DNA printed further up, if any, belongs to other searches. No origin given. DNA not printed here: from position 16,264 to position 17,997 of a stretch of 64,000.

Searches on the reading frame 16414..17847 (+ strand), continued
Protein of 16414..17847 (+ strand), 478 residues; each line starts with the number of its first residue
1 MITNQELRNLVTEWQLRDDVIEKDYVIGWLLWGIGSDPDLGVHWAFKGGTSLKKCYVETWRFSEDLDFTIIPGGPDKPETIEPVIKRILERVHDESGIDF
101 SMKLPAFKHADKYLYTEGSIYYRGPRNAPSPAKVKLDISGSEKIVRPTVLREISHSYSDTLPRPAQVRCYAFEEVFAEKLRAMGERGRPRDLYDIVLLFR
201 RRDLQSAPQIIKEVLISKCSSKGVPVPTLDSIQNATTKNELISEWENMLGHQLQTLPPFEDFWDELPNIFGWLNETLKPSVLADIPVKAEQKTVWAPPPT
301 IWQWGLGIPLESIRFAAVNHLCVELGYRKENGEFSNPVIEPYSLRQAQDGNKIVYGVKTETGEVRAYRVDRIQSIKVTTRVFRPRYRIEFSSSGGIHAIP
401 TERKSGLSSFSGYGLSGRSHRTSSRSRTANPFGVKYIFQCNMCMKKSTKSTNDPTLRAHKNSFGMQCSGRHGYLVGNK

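Call 32: predict_structure(alignment_id=A3)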
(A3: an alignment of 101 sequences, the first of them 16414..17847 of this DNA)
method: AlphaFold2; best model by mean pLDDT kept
length: 478 residues; sequences in the alignment: 101
mean_pLDDT: 84.5   pTM: 0.75
mean pLDDT of the five models: 84.5, 83.5, 83.4, 82.9, 79.0
residues with pLDDT >= 90: 300; 70-90: 112; 50-70: 16; < 50: 50
segments of 3 or more residues with pLDDT < 50: 297-301, 303-306, 392-431
pLDDT, mean of each block of 10 residues (from residue 1): 90 87 96 97 94 83 88 92 97 97 95 94 95 95 93 90 96 95 93 93 83 97 95 94 92 91 96 91 78 52 53 90 94 95 85 92 92 92 90 34 27 28 29 77 88 89 87 86
secondary structure, 60 per line:
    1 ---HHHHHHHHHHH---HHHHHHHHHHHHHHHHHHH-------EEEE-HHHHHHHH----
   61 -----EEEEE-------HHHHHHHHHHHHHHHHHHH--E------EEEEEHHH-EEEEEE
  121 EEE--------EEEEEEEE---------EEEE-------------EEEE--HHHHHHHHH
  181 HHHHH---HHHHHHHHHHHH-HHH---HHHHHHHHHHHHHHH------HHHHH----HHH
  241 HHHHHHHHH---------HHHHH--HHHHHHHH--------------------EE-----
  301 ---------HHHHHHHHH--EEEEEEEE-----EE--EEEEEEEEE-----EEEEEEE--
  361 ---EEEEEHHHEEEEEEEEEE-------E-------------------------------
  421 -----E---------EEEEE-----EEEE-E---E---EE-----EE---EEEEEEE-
elements in order: H4-14 H18-36 E44-47 H49-56 E66-70 H78-96 E106-110 E115-123 E132-139 E149-152 E166-169 H172-185 H189-200 H208-222 H229-233 H238-249 H259-263 H266-273 H310-318 E321-328 E338-346 E352-358 E364-368 E372-381 E436-440 E446-449 E471-477

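Call 37: fold_search(model_id=the predicted structure, library=pdb)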
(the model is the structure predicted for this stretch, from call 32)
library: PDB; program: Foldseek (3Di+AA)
matches with E <= 10: 817; with E <= 0.001: 23
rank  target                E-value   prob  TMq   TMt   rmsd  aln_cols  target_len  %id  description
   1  6y56                  1.7e-08  1.00  0.40  0.62   5.2       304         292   17  MenT4, nucleotidyltransferase toxin Rv2826c from Mycobacterium tuberculosis H37Rv (released 2020-09-16)
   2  6j7q                  4.7e-08  1.00  0.41  0.62   5.5       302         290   14  Crystal structure of toxin TglT (unusual type guanylyltransferase-like toxin, Rv1045) mutant S78A from Mycobacterium tub (released 2020-05-13)
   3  6j7o                  8.0e-08  1.00  0.41  0.62   5.3       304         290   13  Crystal structure of toxin TglT (unusual type guanylyltransferase-like toxin, Rv1045) mutant E146Q from Mycobacterium tu (released 2020-05-13)
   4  6j7p                  1.6e-07  1.00  0.40  0.62   5.2       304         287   13  Crystal structure of toxin TglT (unusual type guanylyltransferase-like toxin, Rv1045) mutant E146Q co-expressed with Tak (released 2020-05-13)
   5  6j7s                  2.0e-07  1.00  0.41  0.64   5.2       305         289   14  Crystal structure of toxin TglT (unusual type guanylyltransferase-like toxin, Rv1045) wild type protein from Mycobacteri (released 2020-05-13)
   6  7c46                  2.4e-07  1.00  0.41  0.64   5.2       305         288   13  Crystal Structure of Rv1045 toxin point variant K189A (released 2021-05-26)
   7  8xhr_A                2.4e-07  1.00  0.41  0.63   5.2       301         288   13  Crystal structure of Mycobacterium tuberculosis MenT3 bound with CTP (released 2024-02-28)
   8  6j7r                  2.4e-07  1.00  0.40  0.61   5.2       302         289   12  Crystal structure of toxin TglT (unusual type guanylyltransferase-like toxin, Rv1045) mutant S78A co-expressed with TakA (released 2020-05-13)
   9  6j7n                  3.1e-07  1.00  0.41  0.63   5.2       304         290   13  Crystal structure of toxin TglT (unusual type guanylyltransferase-like toxin, Rv1045) mutant D82A co-expressed with TakA (released 2020-05-13)
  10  6y5u                  3.4e-07  1.00  0.40  0.62   5.2       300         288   13  MenT3 (aka TglT), nucleotidyltransferase toxin Rv1045 from Mycobacterium tuberculosis (released 2020-09-16)
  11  9fnd_Y                4.2e-05  1.00  0.16  0.24  18.7       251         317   11  Transcriptional activator PafBC bound to mycobacterial RNA polymerase (released 2025-02-12)
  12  6sj9_A                4.6e-05  0.99  0.15  0.11  21.8       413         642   10  Proteasome accessory factor B/C (PafBC) of Arthrobacter aurescens (released 2019-10-16)
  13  9fnd_X                6.8e-05  1.00  0.17  0.23  21.1       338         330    9  Transcriptional activator PafBC bound to mycobacterial RNA polymerase (released 2025-02-12)
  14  6sj9_B                2.0e-04  1.00  0.16  0.12  19.4       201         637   14  Proteasome accessory factor B/C (PafBC) of Arthrobacter aurescens (released 2019-10-16)
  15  8tp8_D                2.2e-04  1.00  0.15  0.21  18.3       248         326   11  Structure of the C. crescentus WYL-activator, DriD, bound to ssDNA and cognate DNA (released 2023-11-29)
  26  7qfz_C                2.3e-03  1.00  0.15  0.24   2.1        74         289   15  BrxR, a WYL-domain containing transcriptional regulator (released 2022-05-18)
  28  7qfz_A                2.7e-03  1.00  0.15  0.24   2.0        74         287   15  BrxR, a WYL-domain containing transcriptional regulator (released 2022-05-18)
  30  7qfz_G                3.0e-03  1.00  0.15  0.24   2.0        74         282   15  BrxR, a WYL-domain containing transcriptional regulator (released 2022-05-18)
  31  7qfz_B                3.3e-03  1.00  0.15  0.24   2.0        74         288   15  BrxR, a WYL-domain containing transcriptional regulator (released 2022-05-18)
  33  7qfz_E                4.1e-03  1.00  0.15  0.24   2.1        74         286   15  BrxR, a WYL-domain containing transcriptional regulator (released 2022-05-18)
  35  7qfz_D                5.1e-03  1.00  0.15  0.24   2.0        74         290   15  BrxR, a WYL-domain containing transcriptional regulator (released 2022-05-18)
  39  7qfz_H                7.0e-03  1.00  0.15  0.26   2.0        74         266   15  BrxR, a WYL-domain containing transcriptional regulator (released 2022-05-18)
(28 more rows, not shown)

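Call 56: find_related_loci(query=A3, collection=genome_contigs, flank=2500)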
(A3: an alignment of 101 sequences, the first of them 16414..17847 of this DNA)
Query A3 (478 aa) in genome_contigs; peptide patterns used: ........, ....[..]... (x = any residue, [..] = any of these).
600 stretches matched a pattern (row limit reached: there are more); 302 encode a relative of the query (tblastn E <= 1e-3); the best 80 are kept; 80 distinct loci.
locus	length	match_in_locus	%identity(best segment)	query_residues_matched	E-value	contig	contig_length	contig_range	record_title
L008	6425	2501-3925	71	1-478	0e+0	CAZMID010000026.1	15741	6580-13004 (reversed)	MAG TPA_asm: uncultured Planctomycetia bacterium isolate SRP200020_co1_60 genome assembly, contig: NODE_4961_length_1574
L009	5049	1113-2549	66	1-478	0e+0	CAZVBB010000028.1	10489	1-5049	MAG TPA_asm: uncultured bacterium isolate binchicken_co247_8 genome assembly, contig: NODE_450_length_10489_cov_52.17174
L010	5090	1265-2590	51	11-475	2e-152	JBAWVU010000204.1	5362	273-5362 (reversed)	MAG: Chloroflexota bacterium isolate ELA019 MAG019_204, whole genome shotgun sequence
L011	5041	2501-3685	57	1-398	1e-151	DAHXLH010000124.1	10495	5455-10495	MAG TPA_asm: Phycisphaerales bacterium isolate clean1592 k141_1096612, whole genome shotgun sequence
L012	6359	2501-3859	48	1-474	7e-146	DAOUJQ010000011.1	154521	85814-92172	MAG TPA_asm: Dehalococcoidia bacterium isolate S34_275 k113_1289355, whole genome shotgun sequence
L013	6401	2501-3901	51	1-475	2e-157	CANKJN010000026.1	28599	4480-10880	MAG: Spartobacteria bacterium isolate RH-27jun17-232 genome assembly, contig: RH-27jun17-C4066, whole genome shotgun seq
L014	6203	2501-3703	49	1-409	4e-129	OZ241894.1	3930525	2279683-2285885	MAG: Candidatus Aldehydirespirator sp. isolate 59d5e5b9-c534-4d11-b37b-78d6acc4b690 genome assembly, chromosome: 1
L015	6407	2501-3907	43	1-478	1e-128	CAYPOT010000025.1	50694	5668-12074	MAG TPA_asm: uncultured Nitrospiraceae bacterium isolate ERP113451_co1_289 genome assembly, contig: NODE_541_length_5069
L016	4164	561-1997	45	1-478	1e-128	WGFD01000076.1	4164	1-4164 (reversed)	MAG: Deltaproteobacteria bacterium isolate S146_70 k151_316033, whole genome shotgun sequence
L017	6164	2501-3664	49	1-393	4e-122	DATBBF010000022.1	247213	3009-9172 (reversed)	MAG TPA_asm: Solirubrobacteraceae bacterium isolate SMAG_U5752 k141_1938100, whole genome shotgun sequence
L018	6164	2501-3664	49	1-393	4e-122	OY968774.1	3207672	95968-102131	MAG: uncultured Solirubrobacterales bacterium isolate MFD05513.bin.c.2 genome assembly, chromosome: 1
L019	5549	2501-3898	43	1-472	3e-121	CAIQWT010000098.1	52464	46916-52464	MAG: uncultured Geobacteraceae bacterium isolate Ja1-D5_bin-289 genome assembly, contig: bin-289:098/109, whole genome s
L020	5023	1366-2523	48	1-391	5e-118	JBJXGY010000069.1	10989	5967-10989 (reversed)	MAG: Gaiella sp. isolate F1F2.bin.157 k127_1198382, whole genome shotgun sequence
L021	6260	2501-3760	47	1-424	6e-118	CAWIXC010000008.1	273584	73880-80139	MAG: uncultured Actinomycetes bacterium isolate MFD04935.bin.2.5 genome assembly, contig: contig_1790, whole genome shot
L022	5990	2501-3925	41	1-478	2e-117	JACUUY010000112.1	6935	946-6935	MAG: candidate division WOR-3 bacterium isolate Kmv43 NODE_5166_length_6935_cov_10.349419, whole genome shotgun sequence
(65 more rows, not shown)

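Call 57: search_dna_similar(query=window:16414-17847:+, collection=plasmids, mode=protein, max_rows=25)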
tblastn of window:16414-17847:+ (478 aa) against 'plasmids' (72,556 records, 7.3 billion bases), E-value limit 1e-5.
Records with a match: 84; places in all: 86; records where one place covers at least 80% of the query: 7.
Best place of each record, by identity: 60-80% 1; <60% 83.
By first word of the organism name: Rhizobium 21; Sphingobium 11; Halobacterium 9; Agrobacterium 6; Ensifer 4; Sinorhizobium 3; Sphingomonas 3; Natrinema 3; Hymenobacter 3; Thermococcus 2; and 17 more.
By predicted mobility (MOB-suite, as given by PLSDB): conjugative 42; non-mobilizable 37; mobilizable 5.
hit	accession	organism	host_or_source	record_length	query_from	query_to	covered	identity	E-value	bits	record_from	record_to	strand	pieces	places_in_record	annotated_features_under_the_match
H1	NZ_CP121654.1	Rhizobium sp. CB3171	Calliandra calothyrsus,cell culture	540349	1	478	100%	37.8%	6e-89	304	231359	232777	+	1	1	nucleotidyl transferase AbiEii/AbiGii toxin family protein | type IV toxin-antitoxin system AbiEi family antitoxin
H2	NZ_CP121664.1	Rhizobium sp. CB3090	Gliricidia sp.,cell culture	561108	1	478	100%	37.5%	1e-89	306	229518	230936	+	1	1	nucleotidyl transferase AbiEii/AbiGii toxin family protein | type IV toxin-antitoxin system AbiEi family antitoxin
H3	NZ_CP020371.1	Candidatus Thiodictyon syntrophicum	meromictic lake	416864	1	478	100%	37.0%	6e-91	310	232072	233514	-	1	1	nucleotidyl transferase AbiEii/AbiGii toxin family protein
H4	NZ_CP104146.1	Rhizobium sullae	Sulla coronaria,cell culture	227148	1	478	100%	36.5%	3e-87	299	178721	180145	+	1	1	nucleotidyl transferase AbiEii/AbiGii toxin family protein | hypothetical protein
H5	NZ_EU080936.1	Halobacterium sp. GN101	-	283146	1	326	68%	31.3%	4e-29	129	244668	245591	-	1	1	nucleotidyl transferase AbiEii/AbiGii toxin family protein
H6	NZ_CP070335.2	Halobacterium sp. BOL4-2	Salt,Salt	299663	1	326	68%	30.7%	1e-26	121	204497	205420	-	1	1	none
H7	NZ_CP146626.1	Halobacterium salinarum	-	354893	1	326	68%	30.7%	1e-26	121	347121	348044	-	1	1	none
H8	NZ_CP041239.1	Sinorhizobium mexicanum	Acaciella angustissima,cell culture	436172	1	394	82%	24.6%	5e-19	98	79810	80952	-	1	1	nucleotidyl transferase AbiEii/AbiGii toxin family protein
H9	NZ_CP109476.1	Streptomyces sp. NBC_01455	-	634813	1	394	82%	24.3%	9e-19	97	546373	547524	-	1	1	nucleotidyl transferase AbiEii/AbiGii toxin family protein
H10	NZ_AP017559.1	Halopenitus persicus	-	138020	1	301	63%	31.3%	1e-27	124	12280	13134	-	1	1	nucleotidyl transferase AbiEii/AbiGii toxin family protein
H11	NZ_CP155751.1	Sphingomonas parapaucimobilis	Chinese cabbage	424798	1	394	82%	23.8%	2e-17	93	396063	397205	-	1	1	nucleotidyl transferase AbiEii/AbiGii toxin family protein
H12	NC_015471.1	Thermococcus barophilus MP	-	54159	21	278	54%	35.4%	1e-30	133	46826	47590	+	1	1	nucleotidyl transferase AbiEii/AbiGii toxin family protein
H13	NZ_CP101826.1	Halobellus ramosii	cell cuture,a brine sample of the ...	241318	1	287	60%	30.0%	6e-7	138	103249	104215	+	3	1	none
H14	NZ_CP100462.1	Salinigranum marinum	cell culture,Saline soil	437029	1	266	56%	32.3%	3e-26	120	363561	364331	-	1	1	nucleotidyl transferase AbiEii/AbiGii toxin family protein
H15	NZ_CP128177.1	Sphingobium baderi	mixed culture,activated sludge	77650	18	270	53%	34.0%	6e-23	134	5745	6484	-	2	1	nucleotidyl transferase AbiEii/AbiGii toxin family protein | hypothetical protein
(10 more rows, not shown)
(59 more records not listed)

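Call 58: get_annotated_region(hit=H1, flank=3000)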
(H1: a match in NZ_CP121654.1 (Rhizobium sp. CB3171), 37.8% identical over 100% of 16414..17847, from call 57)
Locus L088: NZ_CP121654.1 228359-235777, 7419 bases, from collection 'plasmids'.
description: Rhizobium sp. CB3171 plasmid pCB3171_2, complete sequence
organism: Rhizobium sp. CB3171 (NCBI taxid 3039157)
taxonomy: Bacteria; Pseudomonadota; Alphaproteobacteria; Hyphomicrobiales; Rhizobiaceae; Rhizobium; Rhizobium sp. CB3171
host: -; source: Calliandra calothyrsus,cell culture; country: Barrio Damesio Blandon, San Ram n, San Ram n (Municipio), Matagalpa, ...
typing (MOB-suite, as given by PLSDB): conjugative; relaxase MOBQ; mating-pair formation MPF_T
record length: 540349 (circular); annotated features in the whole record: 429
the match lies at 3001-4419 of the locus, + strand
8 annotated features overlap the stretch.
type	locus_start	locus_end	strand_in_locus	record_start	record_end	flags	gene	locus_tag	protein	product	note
CDS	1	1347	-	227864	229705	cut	-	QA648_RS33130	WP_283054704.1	type II toxin-antitoxin system HipA family toxin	-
CDS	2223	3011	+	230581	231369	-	-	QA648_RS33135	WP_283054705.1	type IV toxin-antitoxin system AbiEi family antitoxin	-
CDS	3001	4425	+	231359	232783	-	-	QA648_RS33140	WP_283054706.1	nucleotidyl transferase AbiEii/AbiGii toxin family protein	-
CDS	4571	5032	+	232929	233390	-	-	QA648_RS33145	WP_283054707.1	hypothetical protein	-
CDS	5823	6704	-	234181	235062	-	-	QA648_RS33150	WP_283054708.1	SIR2 family protein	-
CDS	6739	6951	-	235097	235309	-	nifT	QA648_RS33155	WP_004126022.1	putative nitrogen fixation protein NifT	GO:0009399 - nitrogen fixation [Evidence IEA]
CDS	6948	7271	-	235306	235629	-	-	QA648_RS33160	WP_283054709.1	nitrogen fixation protein NifZ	-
CDS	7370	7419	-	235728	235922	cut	-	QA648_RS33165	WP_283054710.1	4Fe-4S binding protein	-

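Call 65: search_protein_families(library=pfam, proteins=[L088:3001-4422:+], max_evalue=0.01)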
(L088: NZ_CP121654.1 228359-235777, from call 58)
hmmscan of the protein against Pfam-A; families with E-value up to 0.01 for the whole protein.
L088:3001-4422:+ (474 aa): 2 families
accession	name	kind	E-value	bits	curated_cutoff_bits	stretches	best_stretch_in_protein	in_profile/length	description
PF08843.17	AbiEii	-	6.6e-37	128.1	22.5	1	33-268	5-233/238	Nucleotidyl transferase AbiEii toxin, Type IV TA system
PF13280.12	WYL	-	3.2e-06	27.5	21.8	1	316-377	3-69/70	WYL domain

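Call 69: find_related_loci(query=A3, collection=viral_contigs, flank=3000)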
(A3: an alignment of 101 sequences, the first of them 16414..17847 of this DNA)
Query A3 (478 aa) in viral_contigs; peptide patterns used: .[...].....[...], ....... (x = any residue, [..] = any of these).
153 stretches matched a pattern; 18 encode a relative of the query (tblastn E <= 1e-3); 18 distinct loci.
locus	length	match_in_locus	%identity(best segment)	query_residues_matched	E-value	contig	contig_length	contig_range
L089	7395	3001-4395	51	1-478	2e-160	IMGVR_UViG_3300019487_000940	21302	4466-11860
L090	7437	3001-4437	40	1-478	3e-101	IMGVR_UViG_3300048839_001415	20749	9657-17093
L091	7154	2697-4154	37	1-478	8e-98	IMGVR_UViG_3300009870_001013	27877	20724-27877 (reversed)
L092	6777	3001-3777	32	19-266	1e-30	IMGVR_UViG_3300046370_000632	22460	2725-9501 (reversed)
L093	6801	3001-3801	30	8-266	4e-26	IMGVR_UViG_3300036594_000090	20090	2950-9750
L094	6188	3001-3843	30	19-288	1e-23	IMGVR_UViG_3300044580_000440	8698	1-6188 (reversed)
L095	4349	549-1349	27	19-271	4e-19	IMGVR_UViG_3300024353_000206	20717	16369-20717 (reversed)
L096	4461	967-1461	32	20-204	7e-16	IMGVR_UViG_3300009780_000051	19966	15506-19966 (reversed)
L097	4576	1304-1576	32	7-95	4e-13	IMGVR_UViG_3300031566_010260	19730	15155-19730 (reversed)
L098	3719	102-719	29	2-196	1e-9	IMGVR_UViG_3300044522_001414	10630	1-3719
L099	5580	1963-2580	29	2-196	1e-9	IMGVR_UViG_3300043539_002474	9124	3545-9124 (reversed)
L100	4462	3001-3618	28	2-196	2e-9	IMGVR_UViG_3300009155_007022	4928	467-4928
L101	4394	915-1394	30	45-196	4e-8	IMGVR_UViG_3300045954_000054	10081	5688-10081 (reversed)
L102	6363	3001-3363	32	21-156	1e-7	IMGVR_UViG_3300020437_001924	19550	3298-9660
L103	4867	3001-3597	26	1-197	2e-7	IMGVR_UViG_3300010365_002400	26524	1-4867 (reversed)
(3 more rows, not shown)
